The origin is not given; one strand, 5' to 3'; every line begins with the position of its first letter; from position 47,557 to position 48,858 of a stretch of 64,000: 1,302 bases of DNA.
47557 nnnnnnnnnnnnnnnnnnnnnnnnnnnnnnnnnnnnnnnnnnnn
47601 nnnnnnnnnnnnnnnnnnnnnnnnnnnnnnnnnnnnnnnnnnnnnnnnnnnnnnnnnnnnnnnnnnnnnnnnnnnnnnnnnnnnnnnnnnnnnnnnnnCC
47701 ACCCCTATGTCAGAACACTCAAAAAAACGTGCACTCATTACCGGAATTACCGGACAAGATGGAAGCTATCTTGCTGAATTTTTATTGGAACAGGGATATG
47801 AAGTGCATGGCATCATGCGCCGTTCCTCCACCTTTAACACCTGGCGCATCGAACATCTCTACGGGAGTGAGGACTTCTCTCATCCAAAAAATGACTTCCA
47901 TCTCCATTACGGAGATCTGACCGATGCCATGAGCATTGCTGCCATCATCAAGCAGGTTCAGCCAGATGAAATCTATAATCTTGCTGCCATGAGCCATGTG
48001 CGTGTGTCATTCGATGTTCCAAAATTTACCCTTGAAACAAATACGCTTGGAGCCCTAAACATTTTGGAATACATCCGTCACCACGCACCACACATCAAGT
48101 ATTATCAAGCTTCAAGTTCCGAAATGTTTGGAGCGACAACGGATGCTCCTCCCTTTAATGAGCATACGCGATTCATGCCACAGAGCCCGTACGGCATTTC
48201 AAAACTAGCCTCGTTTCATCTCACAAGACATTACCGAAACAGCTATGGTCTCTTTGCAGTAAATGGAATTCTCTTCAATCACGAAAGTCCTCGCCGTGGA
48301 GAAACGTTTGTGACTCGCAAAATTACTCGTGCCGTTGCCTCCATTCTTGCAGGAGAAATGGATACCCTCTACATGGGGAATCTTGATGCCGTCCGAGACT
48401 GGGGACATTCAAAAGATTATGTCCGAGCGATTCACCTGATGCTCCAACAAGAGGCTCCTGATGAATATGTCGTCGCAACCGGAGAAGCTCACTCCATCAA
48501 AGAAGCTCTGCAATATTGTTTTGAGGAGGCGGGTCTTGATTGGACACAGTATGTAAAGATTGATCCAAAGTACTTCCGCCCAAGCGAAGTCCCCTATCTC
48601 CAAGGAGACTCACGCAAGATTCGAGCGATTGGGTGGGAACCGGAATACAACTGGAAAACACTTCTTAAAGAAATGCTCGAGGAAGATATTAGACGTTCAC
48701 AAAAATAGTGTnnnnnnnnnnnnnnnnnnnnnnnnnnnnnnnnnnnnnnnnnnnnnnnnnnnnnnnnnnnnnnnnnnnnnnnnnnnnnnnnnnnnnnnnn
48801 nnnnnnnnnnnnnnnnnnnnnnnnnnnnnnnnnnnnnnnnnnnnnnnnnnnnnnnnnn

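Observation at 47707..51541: Gmd - FdtA-like cupin - methyltransferase - methyltransferase - DegT aminotransferase: candidate pathway to an N-methylated GDP-amino-dideoxyhexose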

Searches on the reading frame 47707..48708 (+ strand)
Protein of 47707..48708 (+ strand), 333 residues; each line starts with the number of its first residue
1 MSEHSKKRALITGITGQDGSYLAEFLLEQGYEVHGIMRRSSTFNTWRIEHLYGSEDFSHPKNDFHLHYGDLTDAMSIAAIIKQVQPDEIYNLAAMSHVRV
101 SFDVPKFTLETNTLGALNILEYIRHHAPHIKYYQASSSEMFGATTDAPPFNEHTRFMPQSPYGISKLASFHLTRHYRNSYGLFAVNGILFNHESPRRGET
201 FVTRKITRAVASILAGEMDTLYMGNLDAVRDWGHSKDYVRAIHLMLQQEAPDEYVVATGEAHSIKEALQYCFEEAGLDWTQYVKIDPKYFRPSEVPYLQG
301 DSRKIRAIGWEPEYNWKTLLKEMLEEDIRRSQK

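Call 4: search_protein_families(library=pfam, proteins=[window:47707-48708:+], max_evalue=0.01)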
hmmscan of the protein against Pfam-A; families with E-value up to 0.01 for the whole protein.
window:47707-48708:+ (333 aa): 5 families
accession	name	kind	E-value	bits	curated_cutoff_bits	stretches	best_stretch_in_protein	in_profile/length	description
PF16363.11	GDP_Man_Dehyd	-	1.2e-127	426.4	27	1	10-323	1-332/332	GDP-mannose 4,6 dehydratase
PF01370.27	Epimerase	-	4.6e-72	242.7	20.9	1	9-257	1-240/240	NAD dependent epimerase/dehydratase family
PF04321.23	RmlD_sub_bind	-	6.3e-12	45.6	27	1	8-180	2-143/287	RmlD substrate binding domain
PF02719.21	Polysacc_synt_2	-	1.3e-07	31.6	20.2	1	10-122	2-114/293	Polysaccharide biosynthesis protein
PF05368.20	NmrA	-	0.001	19.2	27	1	6-85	2-71/298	NmrA-like family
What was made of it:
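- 47707..48708 (+): gmd, GDP-mannose 4,6-dehydratase (333 aa). PF16363 E=1.2e-127 (call 4).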

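Call 5: search_protein_families(library=ncbifam, proteins=[window:47707-48708:+], max_evalue=0.1)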
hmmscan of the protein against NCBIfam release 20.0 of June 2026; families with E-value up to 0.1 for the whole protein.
window:47707-48708:+ (333 aa): 26 families (the best 25 are shown)
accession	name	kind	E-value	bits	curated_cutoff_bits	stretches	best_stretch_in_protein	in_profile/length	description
TIGR01472.1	gmd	equivalog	1.1e-137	458.8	415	1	7-329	1-340/342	GDP-mannose 4,6-dehydratase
TIGR01181.1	dTDP_gluc_dehyt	equivalog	3.4e-35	121.7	365.1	1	9-322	2-306/321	dTDP-glucose 4,6-dehydratase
TIGR04180.1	EDH_00030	hypoth_equivalog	4.4e-31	108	475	1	10-315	2-297/297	NAD-dependent 4,6-dehydratase LegB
TIGR02622.1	CDP_4_6_dhtase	equivalog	2.2e-23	83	278.45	1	5-322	3-325/352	CDP-glucose 4,6-dehydratase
TIGR01179.1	galE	equivalog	7.6e-22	77.6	262.3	1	9-325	2-323/332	UDP-glucose 4-epimerase GalE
NF007582.0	PRK10217.1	equivalog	1.2e-20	74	698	1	61-253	50-247/355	dTDP-glucose 4,6-dehydratase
NF007490.0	PRK10084.1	subfamily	4.2e-19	68.7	649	1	62-251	50-252/361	dTDP-glucose 4,6-dehydratase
NF011728.1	PRK15181.1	equivalog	2.1e-13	50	760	1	6-326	15-336/348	Vi polysaccharide biosynthesis UDP-N-acetylglucosaminuronic acid C-4 epimerase TviC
NF043036.1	ErythonDh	equivalog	1.2e-10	41.1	325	1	9-175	3-162/321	D-erythronate dehydrogenase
NF052578.1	StrlDmthSdmBMthl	equivalog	3.1e-08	33.7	600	1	9-278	3-248/328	sterol demethylase protein SdmB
TIGR01214.1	rmlD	equivalog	2.1e-07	30.3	224.05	1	9-184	2-146/285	dTDP-4-dehydrorhamnose reductase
NF007956.0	PRK10675.1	subfamily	7.2e-07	28.6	394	1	8-169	2-156/338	UDP-glucose 4-epimerase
NF041015.1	UDPsulfquin_syn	equivalog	2.4e-06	26.8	575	1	8-132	2-139/384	UDP-sulfoquinovose synthase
TIGR03466.1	HpnA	hypoth_equivalog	2.8e-05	23.2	367.65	1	8-170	2-146/327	hopanoid-associated sugar epimerase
NF047922.1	GDPFucSynFcl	equivalog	4.4e-05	23.1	500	1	70-322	38-296/308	GDP-L-fucose synthase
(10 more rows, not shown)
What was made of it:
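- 47707..48708 (+): TIGR01472 scores 458.8 bits, above the 415 cutoff (call 5).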
